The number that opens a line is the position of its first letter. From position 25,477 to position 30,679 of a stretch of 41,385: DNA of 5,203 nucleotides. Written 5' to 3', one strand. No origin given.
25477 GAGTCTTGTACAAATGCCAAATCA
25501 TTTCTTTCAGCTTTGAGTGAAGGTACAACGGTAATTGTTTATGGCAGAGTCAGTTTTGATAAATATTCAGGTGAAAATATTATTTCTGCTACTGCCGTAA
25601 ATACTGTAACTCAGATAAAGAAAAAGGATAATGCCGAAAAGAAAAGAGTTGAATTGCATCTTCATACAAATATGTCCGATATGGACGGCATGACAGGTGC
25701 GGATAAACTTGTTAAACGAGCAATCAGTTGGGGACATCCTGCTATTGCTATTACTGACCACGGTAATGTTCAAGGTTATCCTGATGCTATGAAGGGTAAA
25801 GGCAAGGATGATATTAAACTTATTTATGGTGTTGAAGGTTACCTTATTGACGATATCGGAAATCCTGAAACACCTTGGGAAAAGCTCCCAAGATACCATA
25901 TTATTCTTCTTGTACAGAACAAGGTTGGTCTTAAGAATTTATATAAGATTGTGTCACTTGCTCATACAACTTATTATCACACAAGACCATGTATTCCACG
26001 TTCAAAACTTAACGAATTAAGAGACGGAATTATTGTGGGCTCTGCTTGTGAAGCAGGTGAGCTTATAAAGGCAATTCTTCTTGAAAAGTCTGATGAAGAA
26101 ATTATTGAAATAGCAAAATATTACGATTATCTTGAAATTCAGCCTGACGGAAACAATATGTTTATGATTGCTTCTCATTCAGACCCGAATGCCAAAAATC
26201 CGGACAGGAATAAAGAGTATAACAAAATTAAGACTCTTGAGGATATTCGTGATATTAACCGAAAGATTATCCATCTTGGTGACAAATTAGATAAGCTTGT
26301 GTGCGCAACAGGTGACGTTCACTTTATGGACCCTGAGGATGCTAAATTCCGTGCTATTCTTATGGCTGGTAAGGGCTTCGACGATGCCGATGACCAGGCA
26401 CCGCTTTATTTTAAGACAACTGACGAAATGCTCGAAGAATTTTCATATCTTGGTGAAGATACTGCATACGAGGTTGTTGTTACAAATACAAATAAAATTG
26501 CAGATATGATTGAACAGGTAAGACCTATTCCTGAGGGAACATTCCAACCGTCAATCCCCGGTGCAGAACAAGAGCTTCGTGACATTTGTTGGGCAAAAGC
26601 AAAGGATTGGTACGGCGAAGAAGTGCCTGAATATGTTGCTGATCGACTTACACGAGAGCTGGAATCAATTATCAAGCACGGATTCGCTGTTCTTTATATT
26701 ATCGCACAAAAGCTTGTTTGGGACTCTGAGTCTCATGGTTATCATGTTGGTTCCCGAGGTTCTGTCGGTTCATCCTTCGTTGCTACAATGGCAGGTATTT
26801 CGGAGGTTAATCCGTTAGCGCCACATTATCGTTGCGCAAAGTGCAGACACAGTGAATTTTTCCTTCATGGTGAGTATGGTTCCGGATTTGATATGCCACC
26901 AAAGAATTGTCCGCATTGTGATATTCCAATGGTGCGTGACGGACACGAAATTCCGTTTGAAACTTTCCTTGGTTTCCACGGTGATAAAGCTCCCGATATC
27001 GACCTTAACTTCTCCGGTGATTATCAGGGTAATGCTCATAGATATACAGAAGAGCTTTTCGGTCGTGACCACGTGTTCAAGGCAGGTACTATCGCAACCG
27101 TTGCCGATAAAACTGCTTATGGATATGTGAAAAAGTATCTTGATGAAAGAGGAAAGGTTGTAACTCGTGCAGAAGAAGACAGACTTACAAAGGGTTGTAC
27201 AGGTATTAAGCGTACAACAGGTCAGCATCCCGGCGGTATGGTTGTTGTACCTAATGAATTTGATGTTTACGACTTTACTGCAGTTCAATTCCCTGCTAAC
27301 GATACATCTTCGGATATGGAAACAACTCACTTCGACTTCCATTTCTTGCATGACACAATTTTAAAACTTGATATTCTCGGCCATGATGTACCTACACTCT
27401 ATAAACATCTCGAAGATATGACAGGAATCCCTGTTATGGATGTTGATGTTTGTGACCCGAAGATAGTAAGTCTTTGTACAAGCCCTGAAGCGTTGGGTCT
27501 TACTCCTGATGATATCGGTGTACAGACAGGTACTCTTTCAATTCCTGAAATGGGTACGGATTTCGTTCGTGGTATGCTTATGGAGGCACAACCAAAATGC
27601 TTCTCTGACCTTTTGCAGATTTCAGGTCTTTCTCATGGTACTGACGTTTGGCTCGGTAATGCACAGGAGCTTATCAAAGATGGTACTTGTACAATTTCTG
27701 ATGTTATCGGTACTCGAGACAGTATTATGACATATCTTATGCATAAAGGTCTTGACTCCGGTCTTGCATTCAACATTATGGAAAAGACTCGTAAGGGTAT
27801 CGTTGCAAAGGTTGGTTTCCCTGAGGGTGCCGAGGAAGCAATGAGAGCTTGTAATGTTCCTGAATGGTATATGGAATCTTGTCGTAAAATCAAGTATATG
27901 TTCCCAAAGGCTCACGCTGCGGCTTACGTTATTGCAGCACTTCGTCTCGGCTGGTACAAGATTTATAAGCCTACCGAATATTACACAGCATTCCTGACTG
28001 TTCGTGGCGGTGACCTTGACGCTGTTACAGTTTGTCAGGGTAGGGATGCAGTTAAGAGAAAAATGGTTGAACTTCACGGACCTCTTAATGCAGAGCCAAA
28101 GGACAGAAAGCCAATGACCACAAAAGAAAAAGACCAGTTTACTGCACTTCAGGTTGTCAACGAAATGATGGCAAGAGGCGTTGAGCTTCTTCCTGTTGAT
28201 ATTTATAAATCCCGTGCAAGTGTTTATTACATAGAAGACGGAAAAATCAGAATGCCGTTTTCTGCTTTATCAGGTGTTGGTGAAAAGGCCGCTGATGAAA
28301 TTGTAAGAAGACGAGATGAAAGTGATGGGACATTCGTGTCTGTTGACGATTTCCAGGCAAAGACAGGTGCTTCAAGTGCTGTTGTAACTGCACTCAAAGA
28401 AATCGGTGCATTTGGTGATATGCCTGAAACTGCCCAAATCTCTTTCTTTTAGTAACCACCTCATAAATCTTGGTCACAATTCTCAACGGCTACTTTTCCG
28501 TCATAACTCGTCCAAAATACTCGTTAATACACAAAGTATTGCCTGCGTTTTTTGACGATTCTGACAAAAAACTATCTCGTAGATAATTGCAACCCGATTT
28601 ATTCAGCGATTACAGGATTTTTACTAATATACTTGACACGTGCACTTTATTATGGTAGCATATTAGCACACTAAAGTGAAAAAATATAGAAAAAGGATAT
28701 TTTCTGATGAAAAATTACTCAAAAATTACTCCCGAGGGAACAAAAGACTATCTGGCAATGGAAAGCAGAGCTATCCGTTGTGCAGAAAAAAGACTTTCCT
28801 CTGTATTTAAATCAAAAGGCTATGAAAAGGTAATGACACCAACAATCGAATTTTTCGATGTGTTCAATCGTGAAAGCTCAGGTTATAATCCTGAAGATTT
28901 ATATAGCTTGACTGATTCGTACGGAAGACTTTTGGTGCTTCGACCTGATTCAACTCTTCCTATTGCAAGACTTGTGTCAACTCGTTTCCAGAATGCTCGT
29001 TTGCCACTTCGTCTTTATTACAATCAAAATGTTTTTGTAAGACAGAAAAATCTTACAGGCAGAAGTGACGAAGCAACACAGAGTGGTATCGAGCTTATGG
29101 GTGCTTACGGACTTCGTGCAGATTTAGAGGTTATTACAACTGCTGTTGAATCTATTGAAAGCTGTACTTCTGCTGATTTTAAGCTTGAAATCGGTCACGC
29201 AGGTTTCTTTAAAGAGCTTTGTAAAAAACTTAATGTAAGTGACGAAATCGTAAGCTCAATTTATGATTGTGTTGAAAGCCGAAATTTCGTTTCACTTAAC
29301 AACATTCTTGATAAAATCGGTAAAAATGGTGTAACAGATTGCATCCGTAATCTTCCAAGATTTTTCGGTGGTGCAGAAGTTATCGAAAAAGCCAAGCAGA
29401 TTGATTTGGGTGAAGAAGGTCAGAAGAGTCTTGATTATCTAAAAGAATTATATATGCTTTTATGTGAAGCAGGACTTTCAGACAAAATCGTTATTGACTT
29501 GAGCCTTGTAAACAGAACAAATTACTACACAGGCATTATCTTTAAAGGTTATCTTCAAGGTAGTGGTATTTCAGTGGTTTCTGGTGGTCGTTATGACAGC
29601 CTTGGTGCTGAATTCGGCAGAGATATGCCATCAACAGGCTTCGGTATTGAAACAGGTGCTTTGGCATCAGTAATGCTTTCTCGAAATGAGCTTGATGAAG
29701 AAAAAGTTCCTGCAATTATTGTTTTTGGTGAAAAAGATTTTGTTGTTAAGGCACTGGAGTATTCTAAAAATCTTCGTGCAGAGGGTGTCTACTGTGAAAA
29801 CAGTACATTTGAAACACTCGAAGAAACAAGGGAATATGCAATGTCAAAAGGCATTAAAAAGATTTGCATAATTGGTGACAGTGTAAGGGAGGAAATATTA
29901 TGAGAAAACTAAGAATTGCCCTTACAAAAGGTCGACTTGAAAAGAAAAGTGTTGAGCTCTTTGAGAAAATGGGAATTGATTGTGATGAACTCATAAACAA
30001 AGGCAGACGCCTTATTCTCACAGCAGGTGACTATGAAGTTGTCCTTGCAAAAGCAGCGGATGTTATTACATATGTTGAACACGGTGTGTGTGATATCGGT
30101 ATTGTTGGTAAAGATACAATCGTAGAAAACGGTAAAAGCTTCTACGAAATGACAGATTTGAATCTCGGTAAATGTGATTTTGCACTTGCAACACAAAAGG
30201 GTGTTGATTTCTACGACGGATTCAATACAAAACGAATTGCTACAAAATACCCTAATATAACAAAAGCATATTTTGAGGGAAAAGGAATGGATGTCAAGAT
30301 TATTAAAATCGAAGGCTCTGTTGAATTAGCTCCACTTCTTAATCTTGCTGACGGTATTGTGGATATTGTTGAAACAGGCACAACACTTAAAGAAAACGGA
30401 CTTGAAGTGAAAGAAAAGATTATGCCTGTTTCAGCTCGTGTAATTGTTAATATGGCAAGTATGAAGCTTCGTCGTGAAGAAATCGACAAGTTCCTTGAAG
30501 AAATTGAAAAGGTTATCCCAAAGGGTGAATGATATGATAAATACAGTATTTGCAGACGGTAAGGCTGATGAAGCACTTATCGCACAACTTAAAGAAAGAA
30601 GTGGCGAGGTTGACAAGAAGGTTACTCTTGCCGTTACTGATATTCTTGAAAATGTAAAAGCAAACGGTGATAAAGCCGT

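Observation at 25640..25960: PolC without its proofreading exonuclease domain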

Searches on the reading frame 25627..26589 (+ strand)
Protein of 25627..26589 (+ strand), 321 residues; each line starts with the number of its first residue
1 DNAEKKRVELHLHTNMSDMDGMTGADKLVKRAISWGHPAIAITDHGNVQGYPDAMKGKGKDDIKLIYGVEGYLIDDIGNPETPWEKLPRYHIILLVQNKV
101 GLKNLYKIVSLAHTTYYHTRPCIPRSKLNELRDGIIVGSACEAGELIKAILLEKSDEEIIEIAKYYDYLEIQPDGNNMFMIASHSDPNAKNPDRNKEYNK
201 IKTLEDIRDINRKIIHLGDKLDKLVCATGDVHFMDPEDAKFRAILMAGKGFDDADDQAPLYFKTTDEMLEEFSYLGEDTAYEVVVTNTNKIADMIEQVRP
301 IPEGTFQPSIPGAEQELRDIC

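Call 33: predict_structure(alignment_id=A1)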
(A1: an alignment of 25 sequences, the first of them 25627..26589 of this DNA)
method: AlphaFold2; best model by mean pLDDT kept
length: 321 residues; sequences in the alignment: 25
mean_pLDDT: 84.7   pTM: 0.85
mean pLDDT of the five models: 84.7, 77.6, 75.7, 73.7, 72.1
residues with pLDDT >= 90: 151; 70-90: 115; 50-70: 53; < 50: 2
segments of 3 or more residues with pLDDT < 50: none
pLDDT, mean of each block of 10 residues (from residue 1): 83 72 86 92 76 88 91 90 89 93 87 73 92 95 90 95 97 86 64 71 93 97 93 82 72 71 92 96 97 90 57 64 57
secondary structure, 60 per line:
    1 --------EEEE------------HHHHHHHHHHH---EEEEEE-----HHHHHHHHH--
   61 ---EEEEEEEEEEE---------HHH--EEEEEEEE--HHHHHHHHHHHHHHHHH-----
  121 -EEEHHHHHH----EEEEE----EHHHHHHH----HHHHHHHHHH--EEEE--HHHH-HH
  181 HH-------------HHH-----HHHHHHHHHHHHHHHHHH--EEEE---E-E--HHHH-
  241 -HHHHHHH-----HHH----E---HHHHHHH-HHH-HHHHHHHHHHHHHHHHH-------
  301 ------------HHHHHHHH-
elements in order: E9-12 H25-35 E39-44 H50-58 E64-74 E89-96 H99-115 E122-124 H125-130 E135-139 H145-151 H156-165 E168-171 H174-177 H179-182 H204-221 E224-227 H236-239 H242-248 H265-271 H277-293 H313-320
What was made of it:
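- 25837..25896 (+): 20-aa loop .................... (aa 390-409), at the site where canonical PolC carries the DnaQ-like exonuclease of about 190-213 aa. In the AF2 model this stretch has pLDDT of about 90 and forms a short strand-loop-strand connection (call 33).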

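Call 38: fold_search(model_id=the predicted structure, library=pdb)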
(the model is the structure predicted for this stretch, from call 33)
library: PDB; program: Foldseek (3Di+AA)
matches with E <= 10: 1219; with E <= 0.001: 28
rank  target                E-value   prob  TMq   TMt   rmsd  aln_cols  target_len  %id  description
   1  3f2b_A                8.8e-29  1.00  0.77  0.26   5.9       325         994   42  DNA Polymerase PolC from Geobacillus kaustophilus complex with DNA, dGTP, Mg and Zn (released 2009-01-20)
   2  3f2c_A                2.7e-28  1.00  0.76  0.25   5.9       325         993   42  DNA Polymerase PolC from Geobacillus kaustophilus complex with DNA, dGTP and Mn (released 2009-01-20)
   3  9qrl_A                1.5e-26  1.00  0.81  0.25   6.3       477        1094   26  DNA polymerase with inhibitor #2 (released 2025-09-24)
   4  9qpc_A                9.0e-26  1.00  0.81  0.22   8.5       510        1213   25  DNA polymerase with inhibitor (released 2025-09-24)
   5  9qrn_A                2.9e-25  1.00  0.82  0.24   8.5       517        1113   25  DNA polymerase without DNA or inhibitor (released 2025-09-24)
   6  5fkw_A                4.4e-17  1.00  0.69  0.25   7.4       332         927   25  cryo-EM structure of the E. coli replicative DNA polymerase complex bound to DNA (DNA polymerase III alpha, beta, epsi (released 2015-11-25)
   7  7pu7_A                4.4e-17  1.00  0.68  0.22   8.8       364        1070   20  DNA polymerase from M. tuberculosis (released 2022-02-23)
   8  2hnh                  5.7e-17  1.00  0.68  0.25   6.9       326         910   24  Crystal structure of the catalytic alpha subunit of E. coli replicative DNA polymerase III (released 2006-09-19)
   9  2hqa                  8.2e-17  1.00  0.70  0.26   8.0       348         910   23  Crystal structure of the catalytic alpha subunit of E. Coli replicative DNA polymerase III (released 2006-09-19)
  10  4jom                  9.9e-17  1.00  0.68  0.25   8.7       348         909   24  Structure of E. coli Pol III 3mPHP mutant (released 2013-05-29)
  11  3e0d_A                3.4e-16  1.00  0.70  0.21   5.6       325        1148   26  Insights into the Replisome from the Crystral Structure of the Ternary Complex of the Eubacterial DNA Polymerase III a (released 2008-09-23)
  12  4iqj_A                3.6e-16  1.00  0.69  0.21   5.3       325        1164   26  Structure of PolIIIalpha-Tauc-DNA complex suggests an atomic model of the replisome (released 2013-03-13)
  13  5fkv_A                3.9e-16  1.00  0.70  0.21   5.4       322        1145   25  cryo-EM structure of the E. coli replicative DNA polymerase complex bound to DNA (DNA polymerase III alpha, beta, epsi (released 2015-11-25)
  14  4iqj_C                4.1e-16  1.00  0.69  0.20   5.1       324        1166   26  Structure of PolIIIalpha-Tauc-DNA complex suggests an atomic model of the replisome (released 2013-03-13)
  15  2hpi                  9.8e-16  1.00  0.70  0.21   5.6       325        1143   26  Eubacterial and Eukaryotic Replicative DNA Polymerases are not Homologous: X-ray Structure of DNA Polymerase III (released 2006-09-19)
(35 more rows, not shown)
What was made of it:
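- The AF2 model of aa 320-640 has pLDDT 84.7, and its best structural match is the PHP domain of the delta-Exo G. kaustophilus PolC (calls 33, 38).
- Tried and rejected: The AF2 model of aa 320-640 is a plain PHP domain (calls 33, 38).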

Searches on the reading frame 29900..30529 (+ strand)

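Call 20: search_protein_families(library=pfam, proteins=[window:29900-30529:+], max_evalue=0.00001)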
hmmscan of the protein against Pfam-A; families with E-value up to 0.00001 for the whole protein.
window:29900-30529:+ (210 aa): 1 family
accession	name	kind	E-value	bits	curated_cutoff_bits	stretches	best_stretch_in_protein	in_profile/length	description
PF01634.23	HisG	-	6.2e-56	189.1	25.5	1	51-203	1-157/158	ATP phosphoribosyltransferase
